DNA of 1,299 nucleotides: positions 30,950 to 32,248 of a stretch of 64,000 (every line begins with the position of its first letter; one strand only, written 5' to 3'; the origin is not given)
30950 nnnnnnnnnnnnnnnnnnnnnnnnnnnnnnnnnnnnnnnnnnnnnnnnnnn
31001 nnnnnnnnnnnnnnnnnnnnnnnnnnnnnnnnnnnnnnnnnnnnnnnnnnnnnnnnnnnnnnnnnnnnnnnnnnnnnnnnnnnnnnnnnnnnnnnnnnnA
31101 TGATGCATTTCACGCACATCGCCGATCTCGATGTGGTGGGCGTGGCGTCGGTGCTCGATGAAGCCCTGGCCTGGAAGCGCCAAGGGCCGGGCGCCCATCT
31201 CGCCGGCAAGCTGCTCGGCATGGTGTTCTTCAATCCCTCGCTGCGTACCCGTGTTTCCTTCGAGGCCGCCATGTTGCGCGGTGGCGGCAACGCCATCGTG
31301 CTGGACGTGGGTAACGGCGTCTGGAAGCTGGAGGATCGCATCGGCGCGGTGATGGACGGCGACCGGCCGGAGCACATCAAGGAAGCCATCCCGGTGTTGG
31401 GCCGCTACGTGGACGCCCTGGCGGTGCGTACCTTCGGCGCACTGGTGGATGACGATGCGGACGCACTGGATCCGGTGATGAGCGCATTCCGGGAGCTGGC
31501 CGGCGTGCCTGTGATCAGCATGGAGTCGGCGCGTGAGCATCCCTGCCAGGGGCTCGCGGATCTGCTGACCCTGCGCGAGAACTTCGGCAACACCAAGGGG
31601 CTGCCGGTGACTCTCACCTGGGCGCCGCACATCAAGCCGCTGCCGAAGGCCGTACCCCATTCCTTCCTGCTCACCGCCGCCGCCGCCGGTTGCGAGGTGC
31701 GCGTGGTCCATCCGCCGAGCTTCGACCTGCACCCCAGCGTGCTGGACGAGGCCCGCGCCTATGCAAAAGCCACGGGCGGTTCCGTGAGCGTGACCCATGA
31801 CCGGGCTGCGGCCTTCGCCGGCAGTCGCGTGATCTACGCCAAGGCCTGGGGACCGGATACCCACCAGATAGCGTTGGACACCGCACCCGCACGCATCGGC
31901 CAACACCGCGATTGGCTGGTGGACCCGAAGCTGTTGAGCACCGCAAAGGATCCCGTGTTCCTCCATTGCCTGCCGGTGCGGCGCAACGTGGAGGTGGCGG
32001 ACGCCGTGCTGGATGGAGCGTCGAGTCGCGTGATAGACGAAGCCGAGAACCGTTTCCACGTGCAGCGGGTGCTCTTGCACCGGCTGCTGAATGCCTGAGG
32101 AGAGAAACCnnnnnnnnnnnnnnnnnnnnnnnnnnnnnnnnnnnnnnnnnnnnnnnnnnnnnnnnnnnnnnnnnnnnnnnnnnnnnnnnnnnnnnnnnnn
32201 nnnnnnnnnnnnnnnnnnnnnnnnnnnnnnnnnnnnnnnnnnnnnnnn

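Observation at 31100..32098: ArgF' carries Pro90, the succinylornithine-type specificity residue: a possible succinyl-based arginine pathway in a proteobacterium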

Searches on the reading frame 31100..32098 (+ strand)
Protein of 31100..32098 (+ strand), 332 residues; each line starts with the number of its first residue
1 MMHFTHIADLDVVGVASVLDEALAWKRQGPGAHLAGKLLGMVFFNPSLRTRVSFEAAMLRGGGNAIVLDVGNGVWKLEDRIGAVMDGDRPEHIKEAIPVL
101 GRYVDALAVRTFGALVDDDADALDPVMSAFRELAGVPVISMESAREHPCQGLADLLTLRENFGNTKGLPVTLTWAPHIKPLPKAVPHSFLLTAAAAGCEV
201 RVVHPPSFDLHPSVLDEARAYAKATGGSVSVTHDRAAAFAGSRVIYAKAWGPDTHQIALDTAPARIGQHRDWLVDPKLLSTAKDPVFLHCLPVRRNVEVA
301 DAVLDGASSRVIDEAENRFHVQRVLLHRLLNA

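Call 3: search_solved_structures(query=window:31100-32095:+, show_alignments=4, max_evalue=1e-10)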
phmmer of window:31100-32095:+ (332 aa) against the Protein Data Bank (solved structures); distinct sequences matched with E-value up to 1e-10: 51.
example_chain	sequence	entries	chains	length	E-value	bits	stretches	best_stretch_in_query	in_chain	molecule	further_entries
3l04_A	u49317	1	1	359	5.5e-76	259.4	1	2-329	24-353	N-acetylornithine carbamoyltransferase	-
3m5c_A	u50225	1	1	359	2e-75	257.6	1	2-329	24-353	N-acetylornithine carbamoyltransferase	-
3kzc_A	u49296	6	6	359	7.1e-75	255.7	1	2-329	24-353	N-acetylornithine carbamoyltransferase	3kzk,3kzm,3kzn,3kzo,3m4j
3l05_A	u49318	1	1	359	7.1e-75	255.7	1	2-329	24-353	N-acetylornithine carbamoyltransferase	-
3l02_A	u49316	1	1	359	7.1e-75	255.7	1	2-329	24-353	N-acetylornithine carbamoyltransferase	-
3m5d_A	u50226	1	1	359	9.8e-75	255.3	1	2-329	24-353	N-acetylornithine carbamoyltransferase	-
3l06_A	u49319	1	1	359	9.8e-75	255.3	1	2-329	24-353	N-acetylornithine carbamoyltransferase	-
3m4n_A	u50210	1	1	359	1.4e-74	254.8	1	2-329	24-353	N-acetylornithine carbamoyltransferase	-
1js1_X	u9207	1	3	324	3.8e-63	217.2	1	36-330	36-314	Transcarbamylase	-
2fg6_X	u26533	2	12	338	1e-62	215.8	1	36-330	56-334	putative ornithine carbamoyltransferase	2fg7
2g7m_X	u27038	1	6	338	1.4e-61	212.1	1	36-330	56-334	putative ornithine carbamoyltransferase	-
3gd5_A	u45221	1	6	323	3.1e-45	158.3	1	7-330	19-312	Ornithine carbamoyltransferase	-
2i6u_A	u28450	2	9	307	2.2e-39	139.1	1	2-330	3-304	Ornithine carbamoyltransferase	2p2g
7nnf_A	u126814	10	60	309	2.3e-39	139.1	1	2-330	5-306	Ornithine carbamoyltransferase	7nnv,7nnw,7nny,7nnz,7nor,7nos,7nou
1a1s_A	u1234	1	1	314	4.7e-36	128.1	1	24-328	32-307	ORNITHINE CARBAMOYLTRANSFERASE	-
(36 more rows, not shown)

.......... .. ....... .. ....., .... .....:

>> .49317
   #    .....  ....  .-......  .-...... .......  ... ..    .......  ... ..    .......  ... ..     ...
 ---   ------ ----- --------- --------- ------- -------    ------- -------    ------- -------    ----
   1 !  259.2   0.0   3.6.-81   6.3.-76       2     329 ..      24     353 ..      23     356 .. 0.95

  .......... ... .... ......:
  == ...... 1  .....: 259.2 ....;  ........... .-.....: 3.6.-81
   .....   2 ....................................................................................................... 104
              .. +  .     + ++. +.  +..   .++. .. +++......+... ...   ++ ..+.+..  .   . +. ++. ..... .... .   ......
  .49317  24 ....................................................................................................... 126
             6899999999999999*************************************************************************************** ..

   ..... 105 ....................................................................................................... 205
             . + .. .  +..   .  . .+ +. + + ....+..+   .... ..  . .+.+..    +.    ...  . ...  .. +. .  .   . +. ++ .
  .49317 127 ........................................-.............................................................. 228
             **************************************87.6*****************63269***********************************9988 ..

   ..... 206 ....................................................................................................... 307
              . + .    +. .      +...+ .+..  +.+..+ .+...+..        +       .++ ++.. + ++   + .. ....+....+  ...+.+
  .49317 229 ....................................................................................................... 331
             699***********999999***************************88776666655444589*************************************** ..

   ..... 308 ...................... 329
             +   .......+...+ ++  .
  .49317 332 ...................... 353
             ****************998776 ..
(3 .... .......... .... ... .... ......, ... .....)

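Call 4: search_protein_families(library=ncbifam, proteins=[window:31100-32095:+])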
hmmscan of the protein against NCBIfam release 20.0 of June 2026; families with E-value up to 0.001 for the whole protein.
window:31100-32095:+ (332 aa): 16 families
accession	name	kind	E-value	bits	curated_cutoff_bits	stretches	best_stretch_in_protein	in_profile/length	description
NF003384.0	PRK04523.1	equivalog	3.4e-126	420.9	288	1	1-331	3-334/336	N-acetylornithine carbamoyltransferase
NF001986.0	PRK00779.1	subfamily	2.9e-57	194.2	306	1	1-331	5-305/307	ornithine carbamoyltransferase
TIGR00658.1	orni_carb_tr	equivalog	6.5e-54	183.2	280.85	1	3-330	2-303/304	ornithine carbamoyltransferase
NF011380.0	PRK14805.1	equivalog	4.8e-46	157.2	421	1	3-331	3-301/302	ornithine carbamoyltransferase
TIGR04384.1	putr_carbamoyl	exception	4.1e-37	128.1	500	1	33-329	35-306/330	putrescine carbamoyltransferase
NF009213.0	PRK12562.1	subfamily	1.3e-26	93.8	559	1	3-324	8-326/334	ornithine carbamoyltransferase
NF003286.0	PRK04284.1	subfamily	6e-24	84.7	515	1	32-323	41-323/332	ornithine carbamoyltransferase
TIGR00670.1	asp_carb_tr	equivalog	1.7e-22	79.9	236.95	1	3-330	2-303/304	aspartate carbamoyltransferase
NF002032.1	PRK00856.1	equivalog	6e-22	78.2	263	1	3-329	2-296/297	aspartate carbamoyltransferase catalytic subunit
NF005538.0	PRK07200.1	equivalog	1.2e-18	67.3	453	1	138-252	156-274/396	knotted carbamoyltransferase YgeW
TIGR03316.1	ygeW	equivalog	6e-18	64.9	500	1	138-254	153-273/391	knotted carbamoyltransferase YgeW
NF002470.0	PRK01713.1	equivalog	2.4e-17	63.4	545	1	33-299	43-283/334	ornithine carbamoyltransferase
NF011379.0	PRK14804.1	equivalog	2.8e-16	59.5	373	2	131-331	115-310/311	ornithine carbamoyltransferase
NF008853.0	PRK11891.1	equivalog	9.2e-12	44.3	560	1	26-293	117-358/430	aspartate carbamoyltransferase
NF010387.0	PRK13814.1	equivalog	1.4e-08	34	660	1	34-324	43-297/310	aspartate carbamoyltransferase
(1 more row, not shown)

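Call 5: search_protein_families(library=pfam, proteins=[window:31100-32095:+], max_evalue=0.01)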
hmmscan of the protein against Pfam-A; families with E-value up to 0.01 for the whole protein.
window:31100-32095:+ (332 aa): 2 families
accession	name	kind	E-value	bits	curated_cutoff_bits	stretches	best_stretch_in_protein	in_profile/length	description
PF02729.26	OTCace_N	-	7.2e-31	107.7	29.9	1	3-160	2-148/148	Aspartate/ornithine carbamoyltransferase, carbamoyl-P binding domain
PF00185.30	OTCace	-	9.4e-29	100.9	29.4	1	185-327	15-155/157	Aspartate/ornithine carbamoyltransferase, Asp/Orn binding domain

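Call 9: find_homologous_proteins(query=window:31100-32095:+, max_evalue=1e-30)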
Query window:31100-32095:+ (332 aa): 7000 proteins with E <= 1e-30 among 8000 candidates; the best 120 are listed.
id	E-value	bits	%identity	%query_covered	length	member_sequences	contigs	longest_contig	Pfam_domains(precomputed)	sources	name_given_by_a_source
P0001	1.9e-205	700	94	99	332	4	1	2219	PF00185.31,PF02729.27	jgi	jgi:N-acetylornithine carbamoyltransferase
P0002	9.9e-203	691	92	100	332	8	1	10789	PF00185.31,PF02729.27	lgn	-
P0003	1.4e-200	684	91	100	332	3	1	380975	PF00185.31,PF02729.27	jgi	-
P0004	2.0e-196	670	89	100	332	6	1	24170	PF00185.31,PF02729.27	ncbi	ncbi:MAG: N-acetylornithine carbamoyltransferase [Gammaproteobacteria bacterium]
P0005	1.3e-195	667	89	100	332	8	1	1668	PF00185.31,PF02729.27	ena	-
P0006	1.8e-194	664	89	99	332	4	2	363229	PF00185.31,PF02729.27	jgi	jgi:N-acetylornithine carbamoyltransferase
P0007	7.2e-194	662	88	99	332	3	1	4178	PF00185.31,PF02729.27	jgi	jgi:N-acetylornithine carbamoyltransferase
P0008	7.6e-192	655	86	100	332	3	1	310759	PF00185.31,PF02729.27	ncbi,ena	-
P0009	2.4e-189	647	86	100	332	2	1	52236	PF00185.31,PF02729.27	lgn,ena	-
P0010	5.0e-189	646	86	100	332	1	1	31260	PF00185.31,PF02729.27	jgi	-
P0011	6.1e-188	642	86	100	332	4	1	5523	PF00185.31,PF02729.27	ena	-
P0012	1.8e-187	641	85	100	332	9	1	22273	PF00185.31,PF02729.27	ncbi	ncbi:MAG TPA: N-acetylornithine carbamoyltransferase [Gammaproteobacteria bacterium]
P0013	2.1e-187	640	85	100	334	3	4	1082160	PF00185.31,PF02729.27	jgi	jgi:N-acetylornithine carbamoyltransferase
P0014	2.4e-187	640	84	100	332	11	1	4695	PF00185.31,PF02729.27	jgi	jgi:N-acetylornithine carbamoyltransferase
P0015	2.6e-187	640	85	100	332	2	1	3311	PF00185.31,PF02729.27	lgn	-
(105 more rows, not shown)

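Call 29: search_protein_representatives(protein=window:31100-32095:+)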
Query: 332 residues. Proteins with E-value up to 0.001 (for the whole library): 6925; up to 1e-10: 1869; up to 1e-30: 224. The best 150 are listed.
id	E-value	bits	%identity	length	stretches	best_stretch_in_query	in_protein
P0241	1.1e-140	485.2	68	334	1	1-331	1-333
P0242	8.5e-93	327.8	52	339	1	32-330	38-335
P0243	6.0e-89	315.2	48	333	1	1-329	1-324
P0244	1.3e-85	304.2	46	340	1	4-330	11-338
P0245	8.2e-84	298.3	46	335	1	15-329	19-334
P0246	3.5e-82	292.9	48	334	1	4-330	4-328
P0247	1.5e-80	287.6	48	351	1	9-331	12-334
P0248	1.6e-80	287.5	50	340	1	29-330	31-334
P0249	9.6e-80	284.9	42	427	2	1-219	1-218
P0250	2.5e-79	283.6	45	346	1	2-330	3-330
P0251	7.7e-77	275.4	48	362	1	9-329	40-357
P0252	2.5e-76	273.7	48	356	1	2-330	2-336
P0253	6.9e-76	272.3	42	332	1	2-327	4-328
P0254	1.4e-75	271.3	42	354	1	14-330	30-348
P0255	2.7e-75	270.3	45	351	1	3-330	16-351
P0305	1.2e-51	192.5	41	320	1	36-330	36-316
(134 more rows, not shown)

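Call 30: search_solved_structures(query=P0305, show_alignments=1, max_evalue=1e-40)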
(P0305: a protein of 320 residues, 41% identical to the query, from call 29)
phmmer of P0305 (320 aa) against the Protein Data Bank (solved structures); distinct sequences matched with E-value up to 1e-40: 11.
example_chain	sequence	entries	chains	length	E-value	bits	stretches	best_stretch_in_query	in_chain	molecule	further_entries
1js1_X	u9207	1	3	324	6.6e-93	314.5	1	1-319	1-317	Transcarbamylase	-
2g7m_X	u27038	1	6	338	9.5e-93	314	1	1-319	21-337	putative ornithine carbamoyltransferase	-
2fg6_X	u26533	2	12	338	9.5e-93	314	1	1-319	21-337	putative ornithine carbamoyltransferase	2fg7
3l06_A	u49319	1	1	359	2e-58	201.2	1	2-315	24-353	N-acetylornithine carbamoyltransferase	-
3m5c_A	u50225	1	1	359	3.8e-58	200.3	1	2-315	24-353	N-acetylornithine carbamoyltransferase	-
3l02_A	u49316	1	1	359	7.3e-58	199.4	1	2-315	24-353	N-acetylornithine carbamoyltransferase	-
3kzc_A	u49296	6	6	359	1.4e-57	198.5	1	2-315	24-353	N-acetylornithine carbamoyltransferase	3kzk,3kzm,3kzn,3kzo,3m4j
3l04_A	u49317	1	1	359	1.4e-57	198.5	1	2-315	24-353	N-acetylornithine carbamoyltransferase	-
3l05_A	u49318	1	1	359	1.4e-57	198.5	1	2-315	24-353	N-acetylornithine carbamoyltransferase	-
3m5d_A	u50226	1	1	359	1.9e-57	198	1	2-315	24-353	N-acetylornithine carbamoyltransferase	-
3m4n_A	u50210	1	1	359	2.6e-57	197.6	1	2-315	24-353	N-acetylornithine carbamoyltransferase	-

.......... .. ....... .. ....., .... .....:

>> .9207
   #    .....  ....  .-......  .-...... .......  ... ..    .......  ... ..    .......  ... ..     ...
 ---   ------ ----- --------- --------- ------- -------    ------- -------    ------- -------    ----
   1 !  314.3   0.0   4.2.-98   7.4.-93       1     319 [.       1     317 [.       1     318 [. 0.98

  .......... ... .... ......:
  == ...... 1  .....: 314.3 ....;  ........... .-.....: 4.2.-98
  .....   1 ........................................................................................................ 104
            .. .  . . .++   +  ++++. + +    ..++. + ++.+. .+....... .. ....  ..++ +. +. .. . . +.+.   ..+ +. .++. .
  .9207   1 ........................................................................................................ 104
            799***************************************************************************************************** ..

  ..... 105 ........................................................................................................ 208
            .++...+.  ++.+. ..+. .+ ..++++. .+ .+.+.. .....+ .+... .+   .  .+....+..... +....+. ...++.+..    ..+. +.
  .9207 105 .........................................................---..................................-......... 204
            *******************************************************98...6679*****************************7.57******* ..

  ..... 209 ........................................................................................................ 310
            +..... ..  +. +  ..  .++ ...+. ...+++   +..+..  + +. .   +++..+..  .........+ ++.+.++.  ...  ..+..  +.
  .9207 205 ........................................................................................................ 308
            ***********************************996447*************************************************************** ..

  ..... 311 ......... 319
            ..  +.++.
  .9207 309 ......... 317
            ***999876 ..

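Call 55: find_encoding_contigs(protein=window:31100-32098:+, flank=2000, max_places=4)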
Protein window:31100-32098:+ (332 aa): 1 contig read that carries it; 1 place shown.
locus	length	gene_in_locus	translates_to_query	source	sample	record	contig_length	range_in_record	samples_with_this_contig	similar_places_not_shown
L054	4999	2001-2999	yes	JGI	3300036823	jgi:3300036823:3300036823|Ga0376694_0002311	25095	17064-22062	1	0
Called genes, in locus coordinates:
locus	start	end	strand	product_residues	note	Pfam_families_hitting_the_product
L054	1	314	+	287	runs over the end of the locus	PF14534:DUF4440 (faint)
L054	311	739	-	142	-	PF01316:Arg_repressor, PF02863:Arg_repressor_C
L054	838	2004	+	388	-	PF00202:Aminotran_3, PF00155:Aminotran_1_2 (weak)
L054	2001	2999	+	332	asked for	PF02729:OTCace_N, PF00185:OTCace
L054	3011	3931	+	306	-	PF00696:AA_kinase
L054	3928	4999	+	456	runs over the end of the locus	PF00206:Lyase_1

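Call 74: predict_structure(alignment_id=A2)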
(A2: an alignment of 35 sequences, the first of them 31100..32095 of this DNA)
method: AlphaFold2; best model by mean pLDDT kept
length: 332 residues; sequences in the alignment: 35
mean_pLDDT: 95.4   pTM: 0.93
mean pLDDT of the five models: 95.4, 95.3, 95.0, 94.7, 94.7
residues with pLDDT >= 90: 303; 70-90: 24; 50-70: 5; < 50: 0
segments of 3 or more residues with pLDDT < 50: none
pLDDT, mean of each block of 10 residues (from residue 1): 93 97 97 98 91 97 94 77 89 94 97 88 93 97 97 99 98 97 97 99 98 98 98 97 98 92 96 97 97 97 98 98 97 82
secondary structure, 60 per line:
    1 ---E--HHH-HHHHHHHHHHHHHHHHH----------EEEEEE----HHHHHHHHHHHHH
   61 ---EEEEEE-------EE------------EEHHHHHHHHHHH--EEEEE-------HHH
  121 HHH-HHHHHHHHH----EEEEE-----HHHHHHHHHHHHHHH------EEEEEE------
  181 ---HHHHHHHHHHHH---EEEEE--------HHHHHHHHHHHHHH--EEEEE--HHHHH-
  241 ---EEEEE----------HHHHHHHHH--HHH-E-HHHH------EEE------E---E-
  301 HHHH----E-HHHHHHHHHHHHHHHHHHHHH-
elements in order: H11-27 E38-43 H48-60 E64-69 H93-103 E106-110 H118-123 H125-133 E138-142 H148-162 E169-174 H184-195 E199-203 H212-225 E228-232 H235-239 E244-248 H259-267 H276-279 E286-288 H301-304 H311-331

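Call 76: fold_search(model_id=the predicted structure, library=pdb)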
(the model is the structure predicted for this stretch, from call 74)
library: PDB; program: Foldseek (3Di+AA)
matches with E <= 10: 1559; with E <= 0.001: 310
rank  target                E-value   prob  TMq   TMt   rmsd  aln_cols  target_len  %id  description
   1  3l02                  5.8e-35  1.00  0.93  0.93   1.8       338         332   41  Crystal structure of N-acetyl-L-ornithine transcarbamylase E92A mutant complexed with carbamyl phosphate and N-succinyl- (released 2010-03-31)
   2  3kzm                  1.2e-34  1.00  0.93  0.93   1.8       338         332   41  Crystal structure of N-acetyl-L-ornithine transcarbamylase complexed with carbamyl phosphate (released 2010-03-31)
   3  3kzk                  2.9e-34  1.00  0.94  0.93   1.8       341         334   40  Crystal structure of acetylornithine transcarbamylase complexed with acetylcitrulline (released 2010-03-31)
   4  3m5c                  5.0e-34  1.00  0.95  0.95   1.7       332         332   41  Crystal structure of N-acetyl-L-ornithine transcarbamylase K302E mutant complexed with PALAO (released 2010-07-28)
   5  3m4n                  6.6e-34  1.00  0.93  0.93   1.9       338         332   41  Crystal structure of N-acetyl-L-ornithine transcarbamylase K302A mutant complexed with PALAO (released 2010-07-28)
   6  3l04                  7.7e-34  1.00  0.93  0.93   1.9       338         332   41  Crystal structure of N-acetyl-L-ornithine transcarbamylase E92P mutant complexed with carbamyl phosphate and N-succinyl- (released 2010-03-31)
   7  3m5d                  1.3e-33  1.00  0.93  0.93   1.8       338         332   41  Crystal structure of N-acetyl-L-ornithine transcarbamylase K302R mutant complexed with PALAO (released 2010-07-28)
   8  3kzc                  3.3e-33  1.00  0.92  0.93   1.9       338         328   40  Crystal structure of N-acetyl-L-ornithine transcarbamylase (released 2010-03-31)
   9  3l05                  6.4e-33  1.00  0.93  0.93   1.8       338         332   41  Crystal structure of N-acetyl-L-ornithine transcarbamylase E92S mutant complexed with carbamyl phosphate and N-succinyl- (released 2010-03-31)
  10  3l06                  7.5e-33  1.00  0.93  0.93   1.8       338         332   41  Crystal structure of N-acetyl-L-ornithine transcarbamylase E92V mutant complexed with carbamyl phosphate and N-succinyl- (released 2010-03-31)
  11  2fg6_C                7.9e-30  1.00  0.87  0.90   2.6       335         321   39  N-succinyl-L-ornithine transcarbamylase from B. fragilis complexed with sulfate and N-succinyl-L-norvaline (released 2006-05-23)
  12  2fg6_D                1.8e-29  1.00  0.87  0.90   2.4       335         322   39  N-succinyl-L-ornithine transcarbamylase from B. fragilis complexed with sulfate and N-succinyl-L-norvaline (released 2006-05-23)
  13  1js1_X                1.8e-29  1.00  0.86  0.88   2.9       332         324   39  Crystal Structure of a new transcarbamylase from the anaerobic bacterium Bacteroides fragilis at 2.0 A resolution (released 2002-07-17)
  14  1js1_Y                3.8e-29  1.00  0.85  0.89   3.0       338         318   39  Crystal Structure of a new transcarbamylase from the anaerobic bacterium Bacteroides fragilis at 2.0 A resolution (released 2002-07-17)
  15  2fg6_Z                6.5e-29  1.00  0.87  0.91   2.4       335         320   39  N-succinyl-L-ornithine transcarbamylase from B. fragilis complexed with sulfate and N-succinyl-L-norvaline (released 2006-05-23)
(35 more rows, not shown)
